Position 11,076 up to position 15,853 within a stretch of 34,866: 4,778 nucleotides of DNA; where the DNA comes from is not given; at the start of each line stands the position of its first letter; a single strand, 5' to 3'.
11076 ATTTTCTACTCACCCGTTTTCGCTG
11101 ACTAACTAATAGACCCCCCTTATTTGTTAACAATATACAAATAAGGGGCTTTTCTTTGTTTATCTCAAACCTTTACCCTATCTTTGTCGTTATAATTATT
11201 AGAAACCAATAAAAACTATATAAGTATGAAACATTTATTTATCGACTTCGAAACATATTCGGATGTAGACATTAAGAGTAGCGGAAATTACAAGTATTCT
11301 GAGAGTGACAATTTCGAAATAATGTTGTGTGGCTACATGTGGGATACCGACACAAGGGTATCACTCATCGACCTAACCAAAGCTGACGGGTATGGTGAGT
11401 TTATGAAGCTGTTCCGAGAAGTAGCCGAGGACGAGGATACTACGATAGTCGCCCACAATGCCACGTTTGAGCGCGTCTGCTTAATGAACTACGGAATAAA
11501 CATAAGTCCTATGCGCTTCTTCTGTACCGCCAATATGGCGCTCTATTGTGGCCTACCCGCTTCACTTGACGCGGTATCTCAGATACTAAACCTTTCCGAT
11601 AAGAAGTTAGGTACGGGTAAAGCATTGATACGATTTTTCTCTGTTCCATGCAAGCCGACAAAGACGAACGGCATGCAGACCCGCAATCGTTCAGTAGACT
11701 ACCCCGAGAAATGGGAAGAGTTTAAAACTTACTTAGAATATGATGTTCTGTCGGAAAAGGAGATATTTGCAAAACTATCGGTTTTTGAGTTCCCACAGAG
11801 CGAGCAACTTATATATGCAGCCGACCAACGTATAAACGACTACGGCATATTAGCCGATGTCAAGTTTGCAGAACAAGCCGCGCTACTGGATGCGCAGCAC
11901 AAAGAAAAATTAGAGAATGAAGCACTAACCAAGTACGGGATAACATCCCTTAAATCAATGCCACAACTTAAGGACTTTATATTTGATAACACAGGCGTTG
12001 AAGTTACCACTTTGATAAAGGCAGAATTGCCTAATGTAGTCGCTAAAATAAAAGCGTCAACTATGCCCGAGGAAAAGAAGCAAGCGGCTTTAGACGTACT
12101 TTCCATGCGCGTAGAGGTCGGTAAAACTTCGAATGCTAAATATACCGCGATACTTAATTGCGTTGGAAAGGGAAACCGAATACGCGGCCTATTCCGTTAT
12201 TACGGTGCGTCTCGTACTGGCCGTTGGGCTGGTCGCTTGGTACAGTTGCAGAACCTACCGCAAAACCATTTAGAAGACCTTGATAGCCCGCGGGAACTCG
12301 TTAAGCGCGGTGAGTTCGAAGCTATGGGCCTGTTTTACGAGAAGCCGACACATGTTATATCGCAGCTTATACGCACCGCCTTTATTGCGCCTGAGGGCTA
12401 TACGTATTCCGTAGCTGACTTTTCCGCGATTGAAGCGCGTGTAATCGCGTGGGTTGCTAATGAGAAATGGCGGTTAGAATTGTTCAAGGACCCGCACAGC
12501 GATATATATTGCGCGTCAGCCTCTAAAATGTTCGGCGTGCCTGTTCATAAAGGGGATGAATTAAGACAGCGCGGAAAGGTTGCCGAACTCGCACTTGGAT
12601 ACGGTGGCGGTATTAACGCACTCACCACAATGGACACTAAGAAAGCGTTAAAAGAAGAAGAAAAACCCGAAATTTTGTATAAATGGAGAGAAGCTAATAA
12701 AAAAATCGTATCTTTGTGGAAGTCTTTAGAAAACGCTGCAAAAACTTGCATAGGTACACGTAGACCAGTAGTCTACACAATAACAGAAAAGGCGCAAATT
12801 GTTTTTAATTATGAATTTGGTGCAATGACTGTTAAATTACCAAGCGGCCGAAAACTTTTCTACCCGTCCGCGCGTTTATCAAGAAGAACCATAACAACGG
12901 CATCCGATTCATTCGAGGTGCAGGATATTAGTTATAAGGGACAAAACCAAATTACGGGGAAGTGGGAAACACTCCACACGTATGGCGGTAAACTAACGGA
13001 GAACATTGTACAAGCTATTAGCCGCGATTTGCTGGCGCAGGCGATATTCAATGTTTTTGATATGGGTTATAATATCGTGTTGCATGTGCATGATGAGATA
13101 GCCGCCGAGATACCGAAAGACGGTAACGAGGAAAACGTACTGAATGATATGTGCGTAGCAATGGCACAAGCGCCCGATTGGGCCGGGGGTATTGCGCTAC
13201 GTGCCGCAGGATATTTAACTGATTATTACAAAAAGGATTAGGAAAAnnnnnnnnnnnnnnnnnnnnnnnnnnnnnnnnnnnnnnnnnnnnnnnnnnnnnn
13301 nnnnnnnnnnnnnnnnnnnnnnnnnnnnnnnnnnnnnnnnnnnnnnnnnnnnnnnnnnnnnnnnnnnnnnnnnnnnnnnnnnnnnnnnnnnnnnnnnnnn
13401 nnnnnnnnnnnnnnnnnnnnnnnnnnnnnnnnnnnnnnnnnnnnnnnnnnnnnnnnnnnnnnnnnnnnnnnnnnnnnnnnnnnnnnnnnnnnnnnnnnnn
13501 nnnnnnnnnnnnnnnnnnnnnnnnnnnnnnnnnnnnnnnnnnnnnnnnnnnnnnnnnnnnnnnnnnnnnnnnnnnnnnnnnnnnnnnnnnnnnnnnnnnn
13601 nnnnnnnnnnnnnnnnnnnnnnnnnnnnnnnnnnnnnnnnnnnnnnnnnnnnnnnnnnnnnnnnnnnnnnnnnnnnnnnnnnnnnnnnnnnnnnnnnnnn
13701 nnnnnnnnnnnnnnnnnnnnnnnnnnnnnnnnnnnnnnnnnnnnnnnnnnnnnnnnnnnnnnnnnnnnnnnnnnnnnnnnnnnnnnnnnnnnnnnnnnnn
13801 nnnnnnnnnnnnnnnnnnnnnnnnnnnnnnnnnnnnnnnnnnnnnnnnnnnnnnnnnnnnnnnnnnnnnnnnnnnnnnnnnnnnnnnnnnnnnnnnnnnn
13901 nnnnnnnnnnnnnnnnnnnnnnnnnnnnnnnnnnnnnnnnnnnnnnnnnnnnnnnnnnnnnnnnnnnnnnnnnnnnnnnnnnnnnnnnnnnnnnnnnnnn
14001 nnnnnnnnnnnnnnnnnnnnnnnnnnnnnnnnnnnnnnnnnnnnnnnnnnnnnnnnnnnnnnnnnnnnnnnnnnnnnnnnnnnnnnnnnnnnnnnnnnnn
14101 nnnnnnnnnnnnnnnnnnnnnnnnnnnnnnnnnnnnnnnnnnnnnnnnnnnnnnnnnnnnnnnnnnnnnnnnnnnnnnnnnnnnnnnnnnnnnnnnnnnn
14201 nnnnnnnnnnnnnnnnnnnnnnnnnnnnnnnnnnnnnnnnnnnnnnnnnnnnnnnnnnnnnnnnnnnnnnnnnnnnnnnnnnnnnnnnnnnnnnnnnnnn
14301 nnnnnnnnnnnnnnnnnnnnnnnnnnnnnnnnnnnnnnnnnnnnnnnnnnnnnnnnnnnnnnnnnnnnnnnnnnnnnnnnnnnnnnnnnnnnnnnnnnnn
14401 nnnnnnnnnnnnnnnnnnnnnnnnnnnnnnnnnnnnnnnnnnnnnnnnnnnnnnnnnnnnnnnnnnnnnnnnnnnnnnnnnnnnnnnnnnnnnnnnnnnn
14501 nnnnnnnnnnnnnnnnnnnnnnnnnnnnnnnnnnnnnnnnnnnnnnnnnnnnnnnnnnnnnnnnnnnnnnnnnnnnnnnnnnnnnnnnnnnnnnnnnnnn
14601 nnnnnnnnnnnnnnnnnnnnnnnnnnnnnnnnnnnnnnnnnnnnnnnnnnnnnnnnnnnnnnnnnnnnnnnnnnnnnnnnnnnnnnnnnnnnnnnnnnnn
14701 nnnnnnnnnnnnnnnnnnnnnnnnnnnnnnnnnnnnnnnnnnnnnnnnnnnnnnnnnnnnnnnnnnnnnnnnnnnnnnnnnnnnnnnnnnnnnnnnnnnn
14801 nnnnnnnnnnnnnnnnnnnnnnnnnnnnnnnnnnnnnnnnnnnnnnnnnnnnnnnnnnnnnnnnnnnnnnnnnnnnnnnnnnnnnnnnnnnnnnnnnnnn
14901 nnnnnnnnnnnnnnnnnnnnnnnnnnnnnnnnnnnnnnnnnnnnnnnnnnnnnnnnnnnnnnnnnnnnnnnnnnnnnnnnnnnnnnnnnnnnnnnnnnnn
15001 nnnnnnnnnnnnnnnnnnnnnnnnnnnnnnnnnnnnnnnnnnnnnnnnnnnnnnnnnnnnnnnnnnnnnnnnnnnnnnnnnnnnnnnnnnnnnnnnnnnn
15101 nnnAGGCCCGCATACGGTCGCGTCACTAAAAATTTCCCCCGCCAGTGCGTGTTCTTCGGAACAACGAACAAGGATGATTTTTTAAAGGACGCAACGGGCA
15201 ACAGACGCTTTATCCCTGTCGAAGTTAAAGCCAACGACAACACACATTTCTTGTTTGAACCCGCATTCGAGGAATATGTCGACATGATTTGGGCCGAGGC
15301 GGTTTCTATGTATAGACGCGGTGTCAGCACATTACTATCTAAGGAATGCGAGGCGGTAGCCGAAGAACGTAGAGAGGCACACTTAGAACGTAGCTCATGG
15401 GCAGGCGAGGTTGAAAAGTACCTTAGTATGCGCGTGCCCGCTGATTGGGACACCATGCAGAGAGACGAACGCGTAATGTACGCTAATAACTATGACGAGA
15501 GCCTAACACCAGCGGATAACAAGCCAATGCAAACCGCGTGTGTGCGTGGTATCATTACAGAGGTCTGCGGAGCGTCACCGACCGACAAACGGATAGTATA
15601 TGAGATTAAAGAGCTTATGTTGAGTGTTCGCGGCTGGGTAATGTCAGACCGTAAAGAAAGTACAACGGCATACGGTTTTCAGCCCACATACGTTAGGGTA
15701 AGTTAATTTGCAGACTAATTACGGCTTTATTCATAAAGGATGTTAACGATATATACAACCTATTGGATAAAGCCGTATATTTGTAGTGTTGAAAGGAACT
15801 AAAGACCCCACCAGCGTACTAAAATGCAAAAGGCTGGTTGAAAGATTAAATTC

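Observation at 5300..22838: The two large noncoding islands are imperfect inverted copies that bracket the entire early/replication module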

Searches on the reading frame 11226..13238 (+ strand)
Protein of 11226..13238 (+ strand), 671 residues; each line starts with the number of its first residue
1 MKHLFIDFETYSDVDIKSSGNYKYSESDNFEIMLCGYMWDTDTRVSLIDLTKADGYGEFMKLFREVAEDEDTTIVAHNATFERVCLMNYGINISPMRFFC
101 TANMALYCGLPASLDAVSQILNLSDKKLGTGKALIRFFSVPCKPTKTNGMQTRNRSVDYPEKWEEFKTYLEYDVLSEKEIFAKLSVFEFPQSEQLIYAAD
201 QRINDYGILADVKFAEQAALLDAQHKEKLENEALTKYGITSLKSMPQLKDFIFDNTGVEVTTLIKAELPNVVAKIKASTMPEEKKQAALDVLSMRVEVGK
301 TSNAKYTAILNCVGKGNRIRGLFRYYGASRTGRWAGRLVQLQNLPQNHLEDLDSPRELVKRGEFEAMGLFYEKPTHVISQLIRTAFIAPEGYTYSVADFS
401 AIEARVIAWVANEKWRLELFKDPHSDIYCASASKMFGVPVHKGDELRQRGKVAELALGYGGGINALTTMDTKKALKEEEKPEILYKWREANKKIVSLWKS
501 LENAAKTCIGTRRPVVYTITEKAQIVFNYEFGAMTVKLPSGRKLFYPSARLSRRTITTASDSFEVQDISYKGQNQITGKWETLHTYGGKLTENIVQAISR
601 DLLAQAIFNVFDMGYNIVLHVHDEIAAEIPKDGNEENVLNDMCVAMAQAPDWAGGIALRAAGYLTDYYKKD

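Call 15: search_protein_families(library=phrogs, proteins=[window:11226-13238:+])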
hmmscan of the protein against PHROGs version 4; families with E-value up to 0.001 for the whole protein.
window:11226-13238:+ (671 aa): 4 families
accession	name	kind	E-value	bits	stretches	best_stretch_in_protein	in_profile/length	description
phrog_17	-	DNA, RNA and nucleotide metabolism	1.8e-121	408.3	1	1-669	670-1232/1445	DNA polymerase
phrog_10285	-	DNA, RNA and nucleotide metabolism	2e-88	297.6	1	341-671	1-321/321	DNA polymerase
phrog_7766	-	DNA, RNA and nucleotide metabolism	7.5e-50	169.9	1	475-671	3-186/186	DNA polymerase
phrog_2573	-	DNA, RNA and nucleotide metabolism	1.3e-05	25.5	0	391-499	16-145/336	DNA polymerase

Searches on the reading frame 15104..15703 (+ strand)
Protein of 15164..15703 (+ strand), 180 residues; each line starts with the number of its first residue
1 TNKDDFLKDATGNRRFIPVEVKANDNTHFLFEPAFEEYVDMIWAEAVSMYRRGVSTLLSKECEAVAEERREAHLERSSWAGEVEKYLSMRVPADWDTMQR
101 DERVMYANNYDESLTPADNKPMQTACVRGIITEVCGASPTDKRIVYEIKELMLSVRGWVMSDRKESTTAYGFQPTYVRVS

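Call 69: find_homologous_proteins(query=window:15164-15703:+, max_evalue=0.001)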
Query window:15164-15703:+: 26 candidates shared short words with the query, none scored E <= 0.001.

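Call 76: predict_structure(alignment_id=A4)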
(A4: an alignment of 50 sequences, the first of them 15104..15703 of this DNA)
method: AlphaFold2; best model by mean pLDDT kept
length: 200 residues; sequences in the alignment: 50
mean_pLDDT: 79.1   pTM: 0.59
mean pLDDT of the five models: 79.1, 77.8, 77.1, 76.3, 75.3
residues with pLDDT >= 90: 95; 70-90: 40; 50-70: 49; < 50: 16
segments of 3 or more residues with pLDDT < 50: 1-10
pLDDT, mean of each block of 10 residues (from residue 1): 41 53 61 52 69 69 70 78 74 75 96 96 96 93 96 92 92 94 93 94
secondary structure, 60 per line:
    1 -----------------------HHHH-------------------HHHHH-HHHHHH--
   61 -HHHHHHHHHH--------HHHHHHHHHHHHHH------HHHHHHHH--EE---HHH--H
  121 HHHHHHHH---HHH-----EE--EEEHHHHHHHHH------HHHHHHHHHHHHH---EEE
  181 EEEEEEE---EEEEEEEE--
elements in order: H24-27 H47-51 H53-58 H62-71 H80-93 H100-107 H120-128 E144-146 H147-155 H162-174 E178-187 E191-198

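Call 79: fold_search(model_id=the predicted structure, library=pdb)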
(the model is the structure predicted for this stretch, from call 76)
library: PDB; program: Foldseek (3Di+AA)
matches with E <= 10: 269; with E <= 0.001: 6
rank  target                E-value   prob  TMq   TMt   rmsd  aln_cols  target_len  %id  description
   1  7pds_D                9.8e-07  1.00  0.56  0.28  11.1       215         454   27  The structure of PriRep1 with dsDNA (released 2022-07-13)
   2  7pds_C                1.2e-06  1.00  0.59  0.29  11.1       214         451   26  The structure of PriRep1 with dsDNA (released 2022-07-13)
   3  7pds_A                5.2e-06  1.00  0.55  0.28  11.0       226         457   26  The structure of PriRep1 with dsDNA (released 2022-07-13)
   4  7pds_B                6.7e-06  1.00  0.56  0.28  11.6       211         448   27  The structure of PriRep1 with dsDNA (released 2022-07-13)
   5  7pds_E                1.0e-05  1.00  0.54  0.27  11.3       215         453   27  The structure of PriRep1 with dsDNA (released 2022-07-13)
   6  7pds_F                1.3e-05  1.00  0.56  0.28  11.3       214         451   27  The structure of PriRep1 with dsDNA (released 2022-07-13)
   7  5bs6_D                8.4e-02  0.54  0.21  0.18   7.5        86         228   13  Apo structure of transcriptional factor AraR from Bacteroides thetaiotaomicron VPI (released 2015-06-17)
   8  5bs6_C                1.9e-01  0.35  0.20  0.18   7.4        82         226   13  Apo structure of transcriptional factor AraR from Bacteroides thetaiotaomicron VPI (released 2015-06-17)
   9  5bs6_A                2.2e-01  0.38  0.21  0.20   7.4        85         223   14  Apo structure of transcriptional factor AraR from Bacteroides thetaiotaomicron VPI (released 2015-06-17)
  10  5bs6_B                2.7e-01  0.30  0.20  0.18   7.5        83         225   14  Apo structure of transcriptional factor AraR from Bacteroides thetaiotaomicron VPI (released 2015-06-17)
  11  1t2k_A                3.0e-01  0.44  0.17  0.28   6.2        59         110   12  Structure Of The DNA Binding Domains Of IRF3, ATF-2 and Jun Bound To DNA (released 2004-11-16)
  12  2pi0_B                4.4e-01  0.38  0.18  0.28   6.1        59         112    8  Crystal Structure of IRF-3 bound to the PRDIII-I regulatory element of the human interferon-B enhancer (released 2007-10-30)
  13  2pi0_D                5.0e-01  0.38  0.18  0.31   6.1        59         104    8  Crystal Structure of IRF-3 bound to the PRDIII-I regulatory element of the human interferon-B enhancer (released 2007-10-30)
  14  9d2l_T                5.0e-01  0.11  0.17  0.31  12.2       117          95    9  FoxP3 multimers bridge four T2G repeat DNAs (released 2025-10-29)
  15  3qu6_A                5.4e-01  0.28  0.17  0.30   6.3        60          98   13  Crystal structure of IRF-3 DBD free form (released 2011-06-01)
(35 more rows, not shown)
